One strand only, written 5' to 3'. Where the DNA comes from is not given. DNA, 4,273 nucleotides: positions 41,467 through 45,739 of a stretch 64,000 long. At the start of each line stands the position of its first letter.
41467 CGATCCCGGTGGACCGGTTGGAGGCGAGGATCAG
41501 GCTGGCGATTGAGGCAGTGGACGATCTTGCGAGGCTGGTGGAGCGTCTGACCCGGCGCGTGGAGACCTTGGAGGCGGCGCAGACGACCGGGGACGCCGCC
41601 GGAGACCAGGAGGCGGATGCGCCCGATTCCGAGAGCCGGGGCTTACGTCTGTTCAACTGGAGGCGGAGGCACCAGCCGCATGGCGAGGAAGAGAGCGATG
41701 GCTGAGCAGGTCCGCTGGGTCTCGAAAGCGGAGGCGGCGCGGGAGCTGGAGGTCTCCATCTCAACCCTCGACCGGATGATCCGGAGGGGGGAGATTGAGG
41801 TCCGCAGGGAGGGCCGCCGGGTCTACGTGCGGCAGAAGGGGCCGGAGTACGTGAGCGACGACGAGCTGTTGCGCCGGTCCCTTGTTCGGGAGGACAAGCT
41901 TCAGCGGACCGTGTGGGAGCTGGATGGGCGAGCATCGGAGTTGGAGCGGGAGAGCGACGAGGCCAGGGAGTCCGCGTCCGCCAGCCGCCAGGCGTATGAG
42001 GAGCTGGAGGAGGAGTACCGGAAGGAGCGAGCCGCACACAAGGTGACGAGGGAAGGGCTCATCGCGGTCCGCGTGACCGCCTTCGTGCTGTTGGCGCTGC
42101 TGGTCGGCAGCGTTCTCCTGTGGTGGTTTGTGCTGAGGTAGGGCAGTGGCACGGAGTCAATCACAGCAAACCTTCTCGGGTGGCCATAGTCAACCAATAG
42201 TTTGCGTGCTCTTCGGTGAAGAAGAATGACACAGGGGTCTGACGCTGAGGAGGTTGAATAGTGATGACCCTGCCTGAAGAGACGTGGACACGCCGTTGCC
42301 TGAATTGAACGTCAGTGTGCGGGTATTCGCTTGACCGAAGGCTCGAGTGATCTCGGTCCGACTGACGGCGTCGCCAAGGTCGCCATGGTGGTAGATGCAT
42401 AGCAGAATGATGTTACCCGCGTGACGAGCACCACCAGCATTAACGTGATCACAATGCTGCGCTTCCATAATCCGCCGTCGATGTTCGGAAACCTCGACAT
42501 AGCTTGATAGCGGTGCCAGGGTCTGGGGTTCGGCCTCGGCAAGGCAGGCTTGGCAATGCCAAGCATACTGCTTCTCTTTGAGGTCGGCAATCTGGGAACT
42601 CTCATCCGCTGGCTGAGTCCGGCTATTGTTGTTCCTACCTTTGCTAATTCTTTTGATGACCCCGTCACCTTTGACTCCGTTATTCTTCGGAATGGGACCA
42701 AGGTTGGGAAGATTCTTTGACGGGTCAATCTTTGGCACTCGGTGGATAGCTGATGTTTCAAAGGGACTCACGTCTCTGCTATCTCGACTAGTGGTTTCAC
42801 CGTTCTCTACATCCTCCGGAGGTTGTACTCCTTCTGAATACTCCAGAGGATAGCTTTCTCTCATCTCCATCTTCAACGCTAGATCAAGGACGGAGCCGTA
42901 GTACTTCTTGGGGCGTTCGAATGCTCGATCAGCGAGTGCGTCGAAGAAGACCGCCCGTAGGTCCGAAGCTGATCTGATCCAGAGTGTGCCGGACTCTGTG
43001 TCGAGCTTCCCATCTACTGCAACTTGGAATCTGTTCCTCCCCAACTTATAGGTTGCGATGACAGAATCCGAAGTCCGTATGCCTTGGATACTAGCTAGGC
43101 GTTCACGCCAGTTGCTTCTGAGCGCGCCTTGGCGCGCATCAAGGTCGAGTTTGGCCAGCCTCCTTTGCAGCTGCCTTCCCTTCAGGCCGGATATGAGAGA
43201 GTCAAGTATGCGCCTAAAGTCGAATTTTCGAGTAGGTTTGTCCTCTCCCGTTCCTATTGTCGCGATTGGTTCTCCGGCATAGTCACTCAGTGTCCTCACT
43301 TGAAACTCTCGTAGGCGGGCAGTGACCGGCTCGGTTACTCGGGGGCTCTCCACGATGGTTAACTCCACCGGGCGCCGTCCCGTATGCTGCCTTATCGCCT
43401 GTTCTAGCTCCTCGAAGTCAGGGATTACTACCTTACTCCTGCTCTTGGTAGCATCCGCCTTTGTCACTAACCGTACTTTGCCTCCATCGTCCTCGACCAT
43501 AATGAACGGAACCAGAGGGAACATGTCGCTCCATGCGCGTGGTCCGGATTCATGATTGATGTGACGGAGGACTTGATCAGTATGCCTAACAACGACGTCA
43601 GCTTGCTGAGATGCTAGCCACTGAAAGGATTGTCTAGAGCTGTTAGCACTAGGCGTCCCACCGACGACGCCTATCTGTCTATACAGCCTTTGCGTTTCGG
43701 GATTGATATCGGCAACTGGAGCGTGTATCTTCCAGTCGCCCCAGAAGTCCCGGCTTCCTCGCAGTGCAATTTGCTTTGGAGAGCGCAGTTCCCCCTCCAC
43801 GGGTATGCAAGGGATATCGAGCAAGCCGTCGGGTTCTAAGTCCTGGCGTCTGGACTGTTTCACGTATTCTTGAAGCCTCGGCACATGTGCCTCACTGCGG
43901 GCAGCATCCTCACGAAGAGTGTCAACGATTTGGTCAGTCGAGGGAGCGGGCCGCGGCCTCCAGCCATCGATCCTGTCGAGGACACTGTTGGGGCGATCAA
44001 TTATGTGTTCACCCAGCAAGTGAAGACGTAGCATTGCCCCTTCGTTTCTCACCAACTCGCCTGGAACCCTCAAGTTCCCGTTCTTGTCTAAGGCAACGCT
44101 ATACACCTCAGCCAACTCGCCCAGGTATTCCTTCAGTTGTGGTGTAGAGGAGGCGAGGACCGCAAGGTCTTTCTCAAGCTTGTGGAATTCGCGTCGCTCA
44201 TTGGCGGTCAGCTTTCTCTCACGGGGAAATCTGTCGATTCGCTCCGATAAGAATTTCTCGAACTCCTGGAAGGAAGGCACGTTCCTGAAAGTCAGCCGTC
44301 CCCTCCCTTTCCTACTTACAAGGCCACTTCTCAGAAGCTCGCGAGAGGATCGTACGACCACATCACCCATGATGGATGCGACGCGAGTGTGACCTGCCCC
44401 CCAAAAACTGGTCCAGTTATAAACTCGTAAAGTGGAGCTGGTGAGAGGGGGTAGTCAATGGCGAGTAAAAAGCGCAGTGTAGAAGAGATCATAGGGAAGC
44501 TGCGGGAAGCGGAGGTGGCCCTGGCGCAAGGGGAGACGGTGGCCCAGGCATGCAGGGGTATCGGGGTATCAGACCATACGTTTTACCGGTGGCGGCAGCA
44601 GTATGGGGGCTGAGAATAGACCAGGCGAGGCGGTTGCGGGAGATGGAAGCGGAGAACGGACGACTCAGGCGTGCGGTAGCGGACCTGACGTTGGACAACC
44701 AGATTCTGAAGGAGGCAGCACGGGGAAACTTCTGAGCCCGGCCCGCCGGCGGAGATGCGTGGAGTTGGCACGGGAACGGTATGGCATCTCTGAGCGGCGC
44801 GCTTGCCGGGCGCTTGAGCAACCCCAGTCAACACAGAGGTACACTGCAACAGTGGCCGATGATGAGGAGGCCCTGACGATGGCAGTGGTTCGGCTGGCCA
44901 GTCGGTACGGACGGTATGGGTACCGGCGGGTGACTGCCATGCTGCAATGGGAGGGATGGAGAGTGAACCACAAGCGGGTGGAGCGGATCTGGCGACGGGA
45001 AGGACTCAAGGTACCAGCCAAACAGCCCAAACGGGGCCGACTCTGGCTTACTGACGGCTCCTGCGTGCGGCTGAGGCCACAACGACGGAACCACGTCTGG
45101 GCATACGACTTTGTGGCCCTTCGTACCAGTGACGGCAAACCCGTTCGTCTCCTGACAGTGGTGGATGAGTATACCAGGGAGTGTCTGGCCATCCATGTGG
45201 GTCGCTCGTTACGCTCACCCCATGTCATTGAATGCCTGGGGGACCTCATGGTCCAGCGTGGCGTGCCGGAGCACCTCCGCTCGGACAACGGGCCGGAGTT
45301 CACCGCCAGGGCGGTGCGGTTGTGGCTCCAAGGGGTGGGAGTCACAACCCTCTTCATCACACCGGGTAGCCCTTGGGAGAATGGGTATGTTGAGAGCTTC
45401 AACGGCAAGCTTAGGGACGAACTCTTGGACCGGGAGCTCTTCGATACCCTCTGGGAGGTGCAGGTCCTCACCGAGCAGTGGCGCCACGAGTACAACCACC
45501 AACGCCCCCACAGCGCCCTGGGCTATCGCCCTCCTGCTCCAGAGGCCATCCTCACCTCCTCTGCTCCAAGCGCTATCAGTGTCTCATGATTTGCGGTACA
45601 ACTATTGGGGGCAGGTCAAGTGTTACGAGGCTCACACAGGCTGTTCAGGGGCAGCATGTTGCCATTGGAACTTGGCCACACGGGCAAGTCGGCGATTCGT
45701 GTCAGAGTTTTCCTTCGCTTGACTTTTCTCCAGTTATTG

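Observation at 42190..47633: ORF of about 1400 codons with a GHKL ATPase head and an HNH tail, reconstructable across an IS3 insertion: candidate single-protein defence/restriction factor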

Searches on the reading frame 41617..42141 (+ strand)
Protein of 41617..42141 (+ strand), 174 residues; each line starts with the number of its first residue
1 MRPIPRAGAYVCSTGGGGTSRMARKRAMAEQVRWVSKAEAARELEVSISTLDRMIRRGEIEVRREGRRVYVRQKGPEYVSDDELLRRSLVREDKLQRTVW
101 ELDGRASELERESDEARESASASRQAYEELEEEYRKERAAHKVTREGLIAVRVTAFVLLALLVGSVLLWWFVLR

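Call 54: search_protein_families(library=pfam, proteins=[window:41617-42141:+], max_evalue=0.01)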
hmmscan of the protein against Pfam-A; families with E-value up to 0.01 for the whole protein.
window:41617-42141:+ (174 aa): 2 families
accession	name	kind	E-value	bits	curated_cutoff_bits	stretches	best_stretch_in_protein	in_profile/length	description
PF12728.13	HTH_17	-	5.1e-06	27.1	27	1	34-73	1-40/51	Helix-turn-helix domain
PF00376.29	MerR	-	0.00064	19.9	28.2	1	39-70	4-38/38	MerR family regulatory protein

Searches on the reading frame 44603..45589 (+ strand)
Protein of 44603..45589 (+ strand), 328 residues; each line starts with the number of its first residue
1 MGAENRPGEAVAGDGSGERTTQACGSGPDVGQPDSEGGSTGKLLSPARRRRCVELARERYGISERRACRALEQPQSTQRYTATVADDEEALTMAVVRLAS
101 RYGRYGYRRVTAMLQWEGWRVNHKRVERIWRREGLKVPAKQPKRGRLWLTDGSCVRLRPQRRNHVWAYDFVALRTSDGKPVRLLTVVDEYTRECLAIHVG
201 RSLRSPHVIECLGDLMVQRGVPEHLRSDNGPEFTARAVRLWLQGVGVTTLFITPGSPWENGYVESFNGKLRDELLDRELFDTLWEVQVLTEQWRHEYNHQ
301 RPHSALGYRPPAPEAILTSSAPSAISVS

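Call 54: search_protein_families(library=pfam, proteins=[window:44603-45589:+], max_evalue=0.01)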
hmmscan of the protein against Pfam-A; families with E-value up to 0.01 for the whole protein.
window:44603-45589:+ (328 aa): 6 families
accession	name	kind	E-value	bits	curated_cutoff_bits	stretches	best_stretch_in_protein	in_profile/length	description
PF13683.12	rve_3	-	3.2e-28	97.7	26.5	1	246-311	2-67/67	Integrase core domain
PF00665.32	rve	-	3.8e-20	72.5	32.6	1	160-257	2-102/102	Integrase core domain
PF13276.12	HTH_21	-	5e-14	52.7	28.1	1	87-142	2-59/60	HTH-like domain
PF13358.12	DDE_3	-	4.7e-05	23.7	28.6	1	175-283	32-142/146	DDE superfamily endonuclease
PF24764.1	rva_4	-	0.00098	19.3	26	0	186-238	29-81/194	Integrase core domain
PF13333.12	rve_2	-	0.0085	16.7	22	0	264-310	1-47/56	Integrase core domain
